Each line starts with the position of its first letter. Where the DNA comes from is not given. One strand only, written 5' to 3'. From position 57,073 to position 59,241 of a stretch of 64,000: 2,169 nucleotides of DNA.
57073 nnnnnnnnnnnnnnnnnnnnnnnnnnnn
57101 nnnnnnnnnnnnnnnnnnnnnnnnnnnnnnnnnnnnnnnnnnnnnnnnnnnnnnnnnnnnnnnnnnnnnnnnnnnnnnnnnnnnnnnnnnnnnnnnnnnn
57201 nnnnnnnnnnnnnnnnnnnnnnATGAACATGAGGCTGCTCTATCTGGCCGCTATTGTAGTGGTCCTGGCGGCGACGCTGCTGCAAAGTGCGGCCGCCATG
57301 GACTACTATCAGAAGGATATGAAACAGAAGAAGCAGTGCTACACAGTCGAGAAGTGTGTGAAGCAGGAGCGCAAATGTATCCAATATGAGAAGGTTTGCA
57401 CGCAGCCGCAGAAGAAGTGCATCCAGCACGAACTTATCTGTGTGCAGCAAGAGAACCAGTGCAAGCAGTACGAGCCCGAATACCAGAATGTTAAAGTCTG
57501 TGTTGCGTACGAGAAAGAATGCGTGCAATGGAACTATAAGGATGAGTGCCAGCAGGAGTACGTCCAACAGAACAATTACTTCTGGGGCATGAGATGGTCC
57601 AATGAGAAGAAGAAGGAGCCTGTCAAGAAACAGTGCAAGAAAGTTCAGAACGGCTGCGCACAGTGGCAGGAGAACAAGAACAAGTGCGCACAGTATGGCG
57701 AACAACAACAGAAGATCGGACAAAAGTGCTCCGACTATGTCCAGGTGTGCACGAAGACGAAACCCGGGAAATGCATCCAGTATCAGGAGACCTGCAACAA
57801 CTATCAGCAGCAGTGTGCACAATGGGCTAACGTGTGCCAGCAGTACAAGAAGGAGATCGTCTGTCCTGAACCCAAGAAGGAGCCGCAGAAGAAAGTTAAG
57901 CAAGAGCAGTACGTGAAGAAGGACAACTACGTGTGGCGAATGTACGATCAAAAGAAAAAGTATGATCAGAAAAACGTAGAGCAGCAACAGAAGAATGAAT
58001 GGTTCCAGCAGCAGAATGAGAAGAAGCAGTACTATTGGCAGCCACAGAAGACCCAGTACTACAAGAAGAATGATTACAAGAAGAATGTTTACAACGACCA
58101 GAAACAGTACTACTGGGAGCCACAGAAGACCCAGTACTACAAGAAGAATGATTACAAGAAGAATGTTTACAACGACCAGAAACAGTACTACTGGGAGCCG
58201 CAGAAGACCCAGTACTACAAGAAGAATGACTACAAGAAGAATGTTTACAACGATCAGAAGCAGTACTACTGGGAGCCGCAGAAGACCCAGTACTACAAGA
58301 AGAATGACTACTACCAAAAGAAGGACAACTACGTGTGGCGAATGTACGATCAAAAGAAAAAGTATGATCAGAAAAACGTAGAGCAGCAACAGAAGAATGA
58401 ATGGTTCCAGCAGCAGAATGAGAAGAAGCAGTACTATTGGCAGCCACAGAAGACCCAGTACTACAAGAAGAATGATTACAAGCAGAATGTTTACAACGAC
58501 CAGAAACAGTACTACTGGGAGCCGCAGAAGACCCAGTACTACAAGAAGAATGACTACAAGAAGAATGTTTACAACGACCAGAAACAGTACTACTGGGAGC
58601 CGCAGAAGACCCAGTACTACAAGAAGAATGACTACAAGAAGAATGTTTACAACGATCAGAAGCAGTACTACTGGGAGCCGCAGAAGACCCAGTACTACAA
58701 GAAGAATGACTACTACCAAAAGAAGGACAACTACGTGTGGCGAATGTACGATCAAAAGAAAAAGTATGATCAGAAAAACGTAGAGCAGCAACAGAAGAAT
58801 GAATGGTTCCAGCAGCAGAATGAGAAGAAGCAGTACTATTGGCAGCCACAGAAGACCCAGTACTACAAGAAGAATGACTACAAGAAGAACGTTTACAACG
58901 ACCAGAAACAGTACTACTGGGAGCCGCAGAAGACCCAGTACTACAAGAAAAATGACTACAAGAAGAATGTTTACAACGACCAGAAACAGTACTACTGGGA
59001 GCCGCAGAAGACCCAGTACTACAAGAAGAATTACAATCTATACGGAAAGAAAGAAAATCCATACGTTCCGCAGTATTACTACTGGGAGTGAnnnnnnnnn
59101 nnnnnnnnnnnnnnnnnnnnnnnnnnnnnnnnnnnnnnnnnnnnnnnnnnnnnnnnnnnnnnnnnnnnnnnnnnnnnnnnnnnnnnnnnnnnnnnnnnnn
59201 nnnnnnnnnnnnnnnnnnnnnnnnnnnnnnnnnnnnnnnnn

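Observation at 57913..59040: Nested higher-order tandem repeat (402 bp = 168 + 3x78 bp) encoding a Tyr/Lys/Gln/Asn-rich C-terminal domain in family member 3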

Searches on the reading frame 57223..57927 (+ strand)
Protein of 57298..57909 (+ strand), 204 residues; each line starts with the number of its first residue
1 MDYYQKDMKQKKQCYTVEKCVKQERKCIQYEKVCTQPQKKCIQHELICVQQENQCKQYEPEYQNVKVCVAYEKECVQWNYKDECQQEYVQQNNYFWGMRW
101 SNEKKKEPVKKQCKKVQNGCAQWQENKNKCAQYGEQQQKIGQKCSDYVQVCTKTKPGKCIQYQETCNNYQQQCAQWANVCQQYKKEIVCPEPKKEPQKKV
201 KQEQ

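Call 22: search_protein_representatives(alignment_id=A1)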
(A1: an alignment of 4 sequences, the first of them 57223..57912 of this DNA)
Query: 4 sequences, 234 profile positions. Proteins with E-value up to 0.001 (for the whole library): 23; up to 1e-10: 7; up to 1e-30: 5. The best 23 are listed.
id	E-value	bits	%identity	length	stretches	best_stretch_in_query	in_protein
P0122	2.7e-78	279.1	-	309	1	1-231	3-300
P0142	6.0e-62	225.6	-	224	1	26-234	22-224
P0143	4.3e-49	183.5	-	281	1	8-229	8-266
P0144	1.6e-43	165.3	-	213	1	11-224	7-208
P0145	1.2e-37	146.0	-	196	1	1-119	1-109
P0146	1.3e-16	77.2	-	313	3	42-103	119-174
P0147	7.2e-11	58.4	-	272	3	40-102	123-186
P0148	7.0e-09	51.9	-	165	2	34-102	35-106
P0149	9.3e-08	48.2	-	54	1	73-116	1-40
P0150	6.3e-07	45.5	-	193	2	13-78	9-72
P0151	1.7e-05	40.8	-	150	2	36-75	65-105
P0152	2.1e-05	40.5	-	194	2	44-101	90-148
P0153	2.4e-05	40.3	-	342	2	40-84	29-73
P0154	2.6e-05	40.2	-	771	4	37-84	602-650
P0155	4.2e-05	39.5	-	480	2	42-103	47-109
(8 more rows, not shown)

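Call 50: predict_structure(alignment_id=A3)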
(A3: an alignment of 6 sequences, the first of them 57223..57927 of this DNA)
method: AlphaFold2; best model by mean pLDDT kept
length: 235 residues; sequences in the alignment: 6
mean_pLDDT: 40.0   pTM: 0.23
mean pLDDT of the five models: 40.0, 38.3, 32.3, 32.2, 30.4
residues with pLDDT >= 90: 0; 70-90: 0; 50-70: 22; < 50: 213
segments of 3 or more residues with pLDDT < 50: 21-163, 165-192, 194-235
pLDDT, mean of each block of 10 residues (from residue 1): 58 59 39 33 30 29 30 37 37 38 38 39 41 39 41 46 46 44 44 46 40 33 34 35
secondary structure, 60 per line:
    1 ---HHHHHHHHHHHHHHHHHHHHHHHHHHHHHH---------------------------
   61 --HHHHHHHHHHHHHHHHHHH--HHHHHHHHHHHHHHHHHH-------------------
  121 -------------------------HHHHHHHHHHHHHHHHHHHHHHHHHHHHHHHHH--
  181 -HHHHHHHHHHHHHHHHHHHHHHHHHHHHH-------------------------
elements in order: H4-33 H63-81 H84-101 H146-178 H182-210

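Call 53: find_encoding_contigs(protein=P0143, flank=10000, max_places=3)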
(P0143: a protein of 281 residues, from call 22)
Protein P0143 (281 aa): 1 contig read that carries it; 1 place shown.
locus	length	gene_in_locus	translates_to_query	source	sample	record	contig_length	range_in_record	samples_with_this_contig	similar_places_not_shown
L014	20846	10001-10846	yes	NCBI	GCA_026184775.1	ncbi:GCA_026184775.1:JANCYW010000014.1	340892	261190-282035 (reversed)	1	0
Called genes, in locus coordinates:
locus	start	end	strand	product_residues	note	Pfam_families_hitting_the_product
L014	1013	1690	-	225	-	-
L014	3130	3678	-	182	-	PF10634:Iron_transport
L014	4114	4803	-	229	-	-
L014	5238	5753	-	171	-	PF10502:Peptidase_S26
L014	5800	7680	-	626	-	PF13191:AAA_16 (weak), PF00005:ABC_tran, PF13304:AAA_21 (faint), PF19055:ABC2_membrane_7 (weak), PF01061:ABC2_membrane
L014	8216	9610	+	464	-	-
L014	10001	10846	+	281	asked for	-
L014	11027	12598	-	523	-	PF04506:Rft-1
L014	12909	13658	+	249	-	PF18265:Nas2_N, PF17820:PDZ_6 (faint)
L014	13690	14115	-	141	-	PF00903:Glyoxalase, PF13669:Glyoxalase_4 (faint)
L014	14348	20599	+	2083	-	PF16507:HEAT_PSME4_mid (weak), PF11919:PSME4_C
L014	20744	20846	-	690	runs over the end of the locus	PF00249:Myb_DNA-binding (weak)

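Call 54: find_encoding_contigs(protein=P0144, flank=10000, max_places=3)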
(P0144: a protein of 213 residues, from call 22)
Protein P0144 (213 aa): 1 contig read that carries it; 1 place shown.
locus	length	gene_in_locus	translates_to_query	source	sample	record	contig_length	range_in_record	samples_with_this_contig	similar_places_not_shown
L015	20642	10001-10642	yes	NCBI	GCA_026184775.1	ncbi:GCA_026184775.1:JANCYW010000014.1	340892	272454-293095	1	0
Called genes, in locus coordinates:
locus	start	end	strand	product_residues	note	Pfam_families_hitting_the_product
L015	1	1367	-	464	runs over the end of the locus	-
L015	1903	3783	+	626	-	PF13191:AAA_16 (weak), PF00005:ABC_tran, PF13304:AAA_21 (faint), PF19055:ABC2_membrane_7 (weak), PF01061:ABC2_membrane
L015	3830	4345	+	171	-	PF10502:Peptidase_S26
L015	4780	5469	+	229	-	-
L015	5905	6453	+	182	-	PF10634:Iron_transport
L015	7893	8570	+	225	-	-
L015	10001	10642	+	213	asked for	-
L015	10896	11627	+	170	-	PF00808:CBFD_NFYB_HMF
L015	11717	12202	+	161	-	-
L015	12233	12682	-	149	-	-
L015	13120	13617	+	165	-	PF01592:NifU_N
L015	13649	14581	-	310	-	-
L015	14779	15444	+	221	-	-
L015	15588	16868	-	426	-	-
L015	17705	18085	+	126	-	PF02672:CP12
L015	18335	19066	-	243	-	-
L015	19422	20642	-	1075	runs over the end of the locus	PF02347:GDC-P, PF01212:Beta_elim_lyase (weak), PF21478:GcvP2_C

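Call 66: find_related_loci(query=window:57298-57909:+, collection=metagenome_contigs, flank=3000)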
Query window:57298-57909:+ (204 aa) in metagenome_contigs; peptide patterns used: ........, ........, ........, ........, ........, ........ (x = any residue, [..] = any of these).
36 stretches matched a pattern; 2 encode a relative of the query (tblastn E <= 1e-3); 2 distinct loci.
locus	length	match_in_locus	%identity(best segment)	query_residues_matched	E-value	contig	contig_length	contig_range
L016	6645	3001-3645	100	1-204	7e-129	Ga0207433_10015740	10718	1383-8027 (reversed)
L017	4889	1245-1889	100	1-204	7e-128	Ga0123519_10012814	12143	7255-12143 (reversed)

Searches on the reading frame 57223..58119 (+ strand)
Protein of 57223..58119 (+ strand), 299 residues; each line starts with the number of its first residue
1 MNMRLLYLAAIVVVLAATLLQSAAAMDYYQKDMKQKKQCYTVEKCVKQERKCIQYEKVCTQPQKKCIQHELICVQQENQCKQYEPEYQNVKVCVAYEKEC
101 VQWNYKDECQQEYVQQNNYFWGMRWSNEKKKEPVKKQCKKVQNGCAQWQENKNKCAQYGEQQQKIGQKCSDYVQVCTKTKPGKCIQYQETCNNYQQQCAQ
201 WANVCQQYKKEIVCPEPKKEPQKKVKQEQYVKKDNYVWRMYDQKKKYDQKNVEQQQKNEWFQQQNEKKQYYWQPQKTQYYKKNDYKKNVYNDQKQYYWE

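Call 9: find_homologous_proteins(query=window:57223-58119:+, max_evalue=0.01)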
Query seq(299 aa): 169 candidates shared short words with the query, none scored E <= 0.01.

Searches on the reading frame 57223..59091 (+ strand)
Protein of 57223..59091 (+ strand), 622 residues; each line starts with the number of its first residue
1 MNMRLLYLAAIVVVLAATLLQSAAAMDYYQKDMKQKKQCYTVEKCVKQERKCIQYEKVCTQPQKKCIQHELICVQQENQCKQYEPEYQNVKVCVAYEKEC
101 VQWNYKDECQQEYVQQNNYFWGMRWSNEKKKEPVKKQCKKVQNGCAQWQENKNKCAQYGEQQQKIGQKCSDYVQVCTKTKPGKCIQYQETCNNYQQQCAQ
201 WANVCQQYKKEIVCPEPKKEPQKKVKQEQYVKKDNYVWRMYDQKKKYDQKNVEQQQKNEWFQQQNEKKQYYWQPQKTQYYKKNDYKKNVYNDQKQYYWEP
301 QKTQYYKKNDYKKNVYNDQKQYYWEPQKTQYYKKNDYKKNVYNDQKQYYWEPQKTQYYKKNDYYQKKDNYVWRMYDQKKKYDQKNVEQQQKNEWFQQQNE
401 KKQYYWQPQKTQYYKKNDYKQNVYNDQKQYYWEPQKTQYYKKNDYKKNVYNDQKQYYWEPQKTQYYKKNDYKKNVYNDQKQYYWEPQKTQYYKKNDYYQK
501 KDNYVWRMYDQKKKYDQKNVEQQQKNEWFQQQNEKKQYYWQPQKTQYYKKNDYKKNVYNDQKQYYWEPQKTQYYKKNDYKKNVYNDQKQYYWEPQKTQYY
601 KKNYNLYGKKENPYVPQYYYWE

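Call 7: search_protein_families(library=pfam, proteins=[window:57223-59091:+], max_evalue=1)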
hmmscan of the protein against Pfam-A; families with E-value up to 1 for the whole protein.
window:57223-59091:+ (622 aa): 1 family
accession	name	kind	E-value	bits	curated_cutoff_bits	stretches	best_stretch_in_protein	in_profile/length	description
PF06749.17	DUF1218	-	0.21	12.5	25.3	1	5-44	38-80/95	Protein of unknown function (DUF1218)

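Call 16: list_cluster_members(proteins=[window:57223-59088:+, window:60204-61130:+, window:42165-43073:-, window:39055-39735:-, window:39055-39891:-, window:57214-59088:+])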
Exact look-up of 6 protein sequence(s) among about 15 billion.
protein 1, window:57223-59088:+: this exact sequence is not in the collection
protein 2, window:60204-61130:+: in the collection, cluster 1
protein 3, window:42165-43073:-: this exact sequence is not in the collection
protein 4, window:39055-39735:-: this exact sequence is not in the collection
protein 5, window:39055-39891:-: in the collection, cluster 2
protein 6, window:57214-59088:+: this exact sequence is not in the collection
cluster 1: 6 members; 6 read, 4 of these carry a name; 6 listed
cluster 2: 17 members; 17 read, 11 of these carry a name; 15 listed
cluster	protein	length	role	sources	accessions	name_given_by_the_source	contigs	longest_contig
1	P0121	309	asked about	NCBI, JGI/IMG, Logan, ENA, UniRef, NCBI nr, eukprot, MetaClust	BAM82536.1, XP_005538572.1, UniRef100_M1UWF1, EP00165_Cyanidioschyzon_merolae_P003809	hypothetical protein CYME_CMR328C [Cyanidioschyzon merolae strain 10D] | hypothetical protein | Uncharacterized protein n=1 Tax=Cyanidioschyzon merolae (strain NIES-3377 / 10D) ...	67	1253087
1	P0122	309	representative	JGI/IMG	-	hypothetical protein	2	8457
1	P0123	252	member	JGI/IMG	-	hypothetical protein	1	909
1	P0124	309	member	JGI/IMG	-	hypothetical protein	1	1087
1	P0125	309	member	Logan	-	-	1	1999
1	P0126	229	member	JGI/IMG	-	-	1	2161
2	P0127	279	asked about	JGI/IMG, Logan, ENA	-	hypothetical protein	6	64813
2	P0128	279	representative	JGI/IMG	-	hypothetical protein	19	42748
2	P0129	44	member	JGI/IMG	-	hypothetical protein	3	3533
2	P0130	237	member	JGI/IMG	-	hypothetical protein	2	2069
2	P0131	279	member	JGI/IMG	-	hypothetical protein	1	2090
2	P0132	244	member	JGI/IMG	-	hypothetical protein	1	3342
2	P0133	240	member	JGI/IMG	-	hypothetical protein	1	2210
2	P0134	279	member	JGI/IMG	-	hypothetical protein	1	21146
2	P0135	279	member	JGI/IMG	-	hypothetical protein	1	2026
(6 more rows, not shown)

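Call 19: find_encoding_contigs(protein=P0121, flank=10000, max_places=10)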
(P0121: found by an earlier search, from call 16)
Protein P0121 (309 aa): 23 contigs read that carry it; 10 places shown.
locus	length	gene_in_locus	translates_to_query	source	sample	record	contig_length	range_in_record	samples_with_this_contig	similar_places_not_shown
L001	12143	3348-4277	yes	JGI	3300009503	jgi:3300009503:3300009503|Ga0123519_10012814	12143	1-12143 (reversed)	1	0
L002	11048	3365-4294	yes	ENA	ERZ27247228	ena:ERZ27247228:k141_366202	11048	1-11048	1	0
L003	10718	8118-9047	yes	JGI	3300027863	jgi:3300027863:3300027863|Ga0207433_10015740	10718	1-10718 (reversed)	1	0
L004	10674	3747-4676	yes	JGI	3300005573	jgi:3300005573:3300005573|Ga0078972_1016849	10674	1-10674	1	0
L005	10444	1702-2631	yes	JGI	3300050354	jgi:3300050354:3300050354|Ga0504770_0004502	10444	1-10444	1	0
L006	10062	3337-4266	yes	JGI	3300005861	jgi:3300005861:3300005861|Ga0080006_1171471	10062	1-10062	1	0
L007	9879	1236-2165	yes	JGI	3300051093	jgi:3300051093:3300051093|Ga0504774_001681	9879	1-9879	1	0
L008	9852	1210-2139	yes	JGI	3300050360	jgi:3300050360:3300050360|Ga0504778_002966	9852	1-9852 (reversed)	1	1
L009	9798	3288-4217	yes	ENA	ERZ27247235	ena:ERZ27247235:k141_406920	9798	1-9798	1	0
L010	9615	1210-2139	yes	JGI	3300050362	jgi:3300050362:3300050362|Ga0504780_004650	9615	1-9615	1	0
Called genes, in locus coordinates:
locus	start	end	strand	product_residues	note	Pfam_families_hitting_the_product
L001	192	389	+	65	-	-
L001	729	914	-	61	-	-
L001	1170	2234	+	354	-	-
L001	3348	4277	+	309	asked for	-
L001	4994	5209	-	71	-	-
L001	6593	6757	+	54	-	-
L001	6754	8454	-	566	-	PF04506:Rft-1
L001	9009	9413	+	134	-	PF00903:Glyoxalase, PF18029:Glyoxalase_6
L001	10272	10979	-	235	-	PF18265:Nas2_N, PF17820:PDZ_6 (weak)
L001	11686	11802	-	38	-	-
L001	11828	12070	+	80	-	-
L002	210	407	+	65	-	-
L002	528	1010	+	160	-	-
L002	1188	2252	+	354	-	-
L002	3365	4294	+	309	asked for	-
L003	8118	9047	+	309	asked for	-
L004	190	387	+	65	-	-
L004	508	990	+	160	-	-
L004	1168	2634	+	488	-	-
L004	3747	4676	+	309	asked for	-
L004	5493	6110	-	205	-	-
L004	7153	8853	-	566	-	PF04506:Rft-1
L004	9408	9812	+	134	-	PF00903:Glyoxalase, PF18029:Glyoxalase_6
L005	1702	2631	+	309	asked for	-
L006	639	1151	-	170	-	-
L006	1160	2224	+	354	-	-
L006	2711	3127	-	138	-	-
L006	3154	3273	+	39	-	-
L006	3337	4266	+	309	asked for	-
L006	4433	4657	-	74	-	-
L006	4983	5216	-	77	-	-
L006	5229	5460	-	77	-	-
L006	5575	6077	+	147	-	-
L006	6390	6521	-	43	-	-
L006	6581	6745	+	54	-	-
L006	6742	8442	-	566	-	PF04506:Rft-1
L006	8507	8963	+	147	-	-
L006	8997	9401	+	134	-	PF00903:Glyoxalase, PF18029:Glyoxalase_6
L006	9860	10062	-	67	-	?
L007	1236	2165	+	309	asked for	-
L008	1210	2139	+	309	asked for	-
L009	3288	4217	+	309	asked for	-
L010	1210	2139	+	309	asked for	-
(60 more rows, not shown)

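Call 21: list_cluster_members(proteins=[window:57229-59088:+, L006:1160-2221:+, L004:1168-2631:+, window:39055-39732:-, window:39055-39729:-])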
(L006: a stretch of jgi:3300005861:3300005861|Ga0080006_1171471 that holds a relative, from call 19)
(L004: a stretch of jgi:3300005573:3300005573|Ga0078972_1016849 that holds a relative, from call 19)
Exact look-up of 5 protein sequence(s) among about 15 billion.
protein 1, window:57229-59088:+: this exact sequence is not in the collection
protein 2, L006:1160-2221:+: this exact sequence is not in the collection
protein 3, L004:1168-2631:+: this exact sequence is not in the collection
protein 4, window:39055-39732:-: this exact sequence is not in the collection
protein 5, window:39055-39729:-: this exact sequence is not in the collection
